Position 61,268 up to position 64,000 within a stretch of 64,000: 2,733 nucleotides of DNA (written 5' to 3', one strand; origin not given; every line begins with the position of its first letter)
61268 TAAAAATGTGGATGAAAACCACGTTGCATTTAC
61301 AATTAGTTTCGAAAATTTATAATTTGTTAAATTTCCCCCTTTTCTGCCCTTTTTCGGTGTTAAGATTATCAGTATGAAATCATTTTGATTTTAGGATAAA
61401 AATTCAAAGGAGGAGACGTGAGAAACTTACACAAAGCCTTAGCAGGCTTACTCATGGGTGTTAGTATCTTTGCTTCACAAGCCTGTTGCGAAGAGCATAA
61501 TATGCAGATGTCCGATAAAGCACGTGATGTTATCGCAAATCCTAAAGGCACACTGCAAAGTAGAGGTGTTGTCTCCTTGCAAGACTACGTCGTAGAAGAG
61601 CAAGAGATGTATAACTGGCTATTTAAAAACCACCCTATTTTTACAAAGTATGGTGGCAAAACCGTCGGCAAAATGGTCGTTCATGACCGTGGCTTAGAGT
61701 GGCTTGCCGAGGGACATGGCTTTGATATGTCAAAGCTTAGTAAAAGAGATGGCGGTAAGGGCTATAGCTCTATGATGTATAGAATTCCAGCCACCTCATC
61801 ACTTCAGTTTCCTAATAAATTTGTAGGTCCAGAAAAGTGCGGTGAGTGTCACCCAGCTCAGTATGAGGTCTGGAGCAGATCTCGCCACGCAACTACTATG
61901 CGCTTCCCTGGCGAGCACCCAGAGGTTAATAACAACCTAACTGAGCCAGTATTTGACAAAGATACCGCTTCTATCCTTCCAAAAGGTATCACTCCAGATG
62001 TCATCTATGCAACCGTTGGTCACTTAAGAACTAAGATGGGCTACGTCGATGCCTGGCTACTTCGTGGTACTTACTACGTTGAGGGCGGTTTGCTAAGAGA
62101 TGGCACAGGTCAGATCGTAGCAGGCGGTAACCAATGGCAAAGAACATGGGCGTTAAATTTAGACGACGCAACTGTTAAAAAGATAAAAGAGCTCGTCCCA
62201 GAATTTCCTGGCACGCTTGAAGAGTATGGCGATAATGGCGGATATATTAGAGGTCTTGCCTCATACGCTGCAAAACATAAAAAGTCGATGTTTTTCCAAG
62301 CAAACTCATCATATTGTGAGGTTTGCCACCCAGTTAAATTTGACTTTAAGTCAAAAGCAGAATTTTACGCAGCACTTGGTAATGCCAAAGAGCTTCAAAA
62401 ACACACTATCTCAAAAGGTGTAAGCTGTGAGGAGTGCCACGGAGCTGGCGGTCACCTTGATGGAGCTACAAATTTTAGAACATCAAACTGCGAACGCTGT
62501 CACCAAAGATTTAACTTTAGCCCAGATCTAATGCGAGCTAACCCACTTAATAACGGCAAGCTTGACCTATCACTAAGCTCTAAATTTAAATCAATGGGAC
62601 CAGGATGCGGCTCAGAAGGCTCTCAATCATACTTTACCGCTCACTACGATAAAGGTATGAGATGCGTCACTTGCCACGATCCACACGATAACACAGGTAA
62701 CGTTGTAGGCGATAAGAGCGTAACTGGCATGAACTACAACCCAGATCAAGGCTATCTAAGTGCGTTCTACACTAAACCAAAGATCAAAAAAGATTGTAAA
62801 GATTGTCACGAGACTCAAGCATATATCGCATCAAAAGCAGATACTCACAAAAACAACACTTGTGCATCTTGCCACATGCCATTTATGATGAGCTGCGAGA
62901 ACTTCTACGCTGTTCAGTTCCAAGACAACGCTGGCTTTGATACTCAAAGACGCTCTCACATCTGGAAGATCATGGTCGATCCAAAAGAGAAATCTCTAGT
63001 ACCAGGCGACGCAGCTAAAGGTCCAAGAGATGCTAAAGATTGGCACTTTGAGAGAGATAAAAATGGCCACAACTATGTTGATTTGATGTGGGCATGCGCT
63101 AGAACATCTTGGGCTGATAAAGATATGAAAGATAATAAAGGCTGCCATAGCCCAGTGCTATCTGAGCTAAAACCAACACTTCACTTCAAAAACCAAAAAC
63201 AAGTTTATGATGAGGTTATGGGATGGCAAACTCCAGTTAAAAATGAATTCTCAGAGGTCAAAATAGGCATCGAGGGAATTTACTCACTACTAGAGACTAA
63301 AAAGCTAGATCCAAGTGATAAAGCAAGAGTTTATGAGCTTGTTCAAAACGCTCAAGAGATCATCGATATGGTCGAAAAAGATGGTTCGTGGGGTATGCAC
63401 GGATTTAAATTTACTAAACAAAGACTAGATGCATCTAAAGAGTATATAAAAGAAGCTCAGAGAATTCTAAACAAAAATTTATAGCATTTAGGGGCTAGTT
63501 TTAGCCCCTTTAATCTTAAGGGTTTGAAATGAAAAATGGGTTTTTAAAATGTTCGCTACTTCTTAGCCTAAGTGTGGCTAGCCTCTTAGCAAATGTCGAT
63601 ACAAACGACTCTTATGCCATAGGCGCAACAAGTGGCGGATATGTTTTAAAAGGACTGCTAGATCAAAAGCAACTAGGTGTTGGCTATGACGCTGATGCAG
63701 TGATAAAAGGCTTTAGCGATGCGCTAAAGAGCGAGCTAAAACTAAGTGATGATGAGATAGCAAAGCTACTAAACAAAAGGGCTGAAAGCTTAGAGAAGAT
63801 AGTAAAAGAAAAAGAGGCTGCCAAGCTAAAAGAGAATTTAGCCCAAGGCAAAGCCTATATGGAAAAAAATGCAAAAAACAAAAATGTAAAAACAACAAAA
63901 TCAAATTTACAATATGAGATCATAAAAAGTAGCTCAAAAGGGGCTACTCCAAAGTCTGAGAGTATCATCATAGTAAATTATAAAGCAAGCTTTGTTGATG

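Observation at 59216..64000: mcc-type sulfite respiration locus: two-component system, octaheme MccA and PPIase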

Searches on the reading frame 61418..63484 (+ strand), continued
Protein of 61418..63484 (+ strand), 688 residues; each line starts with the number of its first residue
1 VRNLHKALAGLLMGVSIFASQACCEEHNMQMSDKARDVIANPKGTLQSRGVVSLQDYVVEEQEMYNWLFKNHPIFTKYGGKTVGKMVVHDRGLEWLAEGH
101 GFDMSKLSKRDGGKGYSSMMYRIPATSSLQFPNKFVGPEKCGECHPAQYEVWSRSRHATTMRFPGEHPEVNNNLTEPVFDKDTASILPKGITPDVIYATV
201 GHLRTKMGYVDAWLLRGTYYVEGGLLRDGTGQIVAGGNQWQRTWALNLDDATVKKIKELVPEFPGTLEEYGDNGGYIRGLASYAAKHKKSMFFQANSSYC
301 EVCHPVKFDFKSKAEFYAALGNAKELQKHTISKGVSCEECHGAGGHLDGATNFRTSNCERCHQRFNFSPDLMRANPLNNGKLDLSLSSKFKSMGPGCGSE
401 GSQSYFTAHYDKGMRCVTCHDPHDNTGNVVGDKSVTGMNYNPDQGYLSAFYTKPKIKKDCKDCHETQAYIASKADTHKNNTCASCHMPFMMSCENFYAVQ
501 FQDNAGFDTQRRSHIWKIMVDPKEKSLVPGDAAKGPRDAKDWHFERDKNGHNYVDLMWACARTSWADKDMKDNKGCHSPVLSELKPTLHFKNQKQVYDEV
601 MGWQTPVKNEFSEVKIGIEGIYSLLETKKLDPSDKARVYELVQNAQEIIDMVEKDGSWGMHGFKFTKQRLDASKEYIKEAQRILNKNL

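Call 67: search_solved_structures(query=L001:18490-18948:+, max_evalue=1)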
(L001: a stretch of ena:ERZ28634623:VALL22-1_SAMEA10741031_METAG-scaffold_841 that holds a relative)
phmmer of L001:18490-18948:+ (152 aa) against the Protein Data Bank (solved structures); distinct sequences matched with E-value up to 1: 33.
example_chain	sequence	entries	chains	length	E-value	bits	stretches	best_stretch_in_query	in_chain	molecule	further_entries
7osf_H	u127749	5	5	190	0.0022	21.2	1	98-147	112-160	Copper-binding lipoprotein NosL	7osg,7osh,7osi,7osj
7znq_L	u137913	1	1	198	0.0025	21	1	98-147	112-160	Copper-binding lipoprotein NosL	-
7og7_A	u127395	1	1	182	0.0076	19.4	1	42-147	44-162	NosL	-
8gs9_H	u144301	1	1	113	0.091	15.9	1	46-80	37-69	Heavy chain of VacBB-551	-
7mem_H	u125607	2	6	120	0.1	15.8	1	45-82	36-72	Heavy chain of monoclonal antibody 045-09 2B05 | 2B05 mAb heavy chain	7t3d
9l6c_D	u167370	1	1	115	0.18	14.9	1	48-82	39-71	Heavy chain of Fab P2C-1F11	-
7p77_A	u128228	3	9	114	0.18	14.9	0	49-89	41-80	sybody#15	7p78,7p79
9h77_A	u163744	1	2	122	0.19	14.9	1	48-113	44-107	Nb 3A02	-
8yz6_D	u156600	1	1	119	0.23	14.6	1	47-80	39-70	Fab heavy chain of JH-8B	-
9uhq_C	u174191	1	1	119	0.27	14.3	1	46-74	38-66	BA5-39-H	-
9pw4_C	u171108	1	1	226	0.4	13.8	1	46-79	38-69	V30V4 FAB HEAVY CHAIN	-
8xsd_H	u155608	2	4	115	0.42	13.7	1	48-73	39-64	CR9 heavy chain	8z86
7wt7_H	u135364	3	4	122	0.42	13.7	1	49-88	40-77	Heavy chain of Fab 9A8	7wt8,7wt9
8jkh_h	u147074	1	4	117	0.43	13.7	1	48-99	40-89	the heavy chain of antibody 4B8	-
8hpj_B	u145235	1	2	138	0.44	13.7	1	46-82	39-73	Fv fragment Heavy chain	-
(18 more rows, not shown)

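Call 68: search_solved_structures(query=L001:20896-21849:+, max_evalue=1)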
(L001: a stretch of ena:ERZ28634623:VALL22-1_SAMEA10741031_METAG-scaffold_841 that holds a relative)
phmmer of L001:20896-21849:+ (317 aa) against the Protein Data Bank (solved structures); distinct sequences matched with E-value up to 1: 0.

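Call 69: search_solved_structures(query=L001:14509-17127:+, max_evalue=0.001)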
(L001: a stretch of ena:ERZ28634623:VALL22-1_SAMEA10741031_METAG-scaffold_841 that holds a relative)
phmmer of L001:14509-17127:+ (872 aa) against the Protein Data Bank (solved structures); distinct sequences matched with E-value up to 0.001: 3.
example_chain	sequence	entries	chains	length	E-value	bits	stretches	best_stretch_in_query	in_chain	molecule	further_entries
7s9y_A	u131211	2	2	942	1.7e-177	595.8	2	349-868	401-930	Cytochrome c biogenesis protein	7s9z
25vk_A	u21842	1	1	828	1.4e-134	453.9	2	214-866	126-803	Cytochrome c biogenesis protein (CcsA)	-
6zmq_A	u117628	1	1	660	7.9e-06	28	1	732-854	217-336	Cytochrome C-type biogenesis protein ccmF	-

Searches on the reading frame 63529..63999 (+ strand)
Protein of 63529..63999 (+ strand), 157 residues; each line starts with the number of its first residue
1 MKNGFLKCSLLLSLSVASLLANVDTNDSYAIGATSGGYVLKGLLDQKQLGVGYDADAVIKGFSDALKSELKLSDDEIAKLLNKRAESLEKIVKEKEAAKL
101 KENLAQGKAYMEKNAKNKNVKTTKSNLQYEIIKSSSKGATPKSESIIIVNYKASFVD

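Call 8: search_protein_families(library=pfam, proteins=[window:63529-63999:+], max_evalue=0.01)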
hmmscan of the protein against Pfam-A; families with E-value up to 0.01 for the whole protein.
window:63529-63999:+ (157 aa): 2 families
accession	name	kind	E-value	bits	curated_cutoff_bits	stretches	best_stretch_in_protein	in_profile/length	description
PF01346.23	FKBP_N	-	3.4e-20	73.1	22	1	28-131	5-97/97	Domain amino terminal to FKBP-type peptidyl-prolyl isomerase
PF01817.26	CM_2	-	0.0084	16.7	27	0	71-101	6-36/80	Chorismate mutase type II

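Call 9: search_protein_families(library=ncbifam, proteins=[window:63529-63999:+], max_evalue=0.01)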
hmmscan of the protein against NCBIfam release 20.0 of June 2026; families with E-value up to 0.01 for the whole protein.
window:63529-63999:+ (157 aa): 3 families
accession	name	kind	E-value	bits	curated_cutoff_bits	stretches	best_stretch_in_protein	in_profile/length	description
NF008150.0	PRK10902.1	equivalog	1.3e-25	90.3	215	1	18-157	39-177/271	FKBP-type peptidyl-prolyl cis-trans isomerase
NF008602.0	PRK11570.1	subfamily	6.9e-10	39.2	198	1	22-157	8-133/206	FKBP-type peptidyl-prolyl cis-trans isomerase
NF002500.0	PRK01833.1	equivalog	0.0062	16.8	115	1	49-98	26-74/74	Sec-independent protein translocase subunit TatA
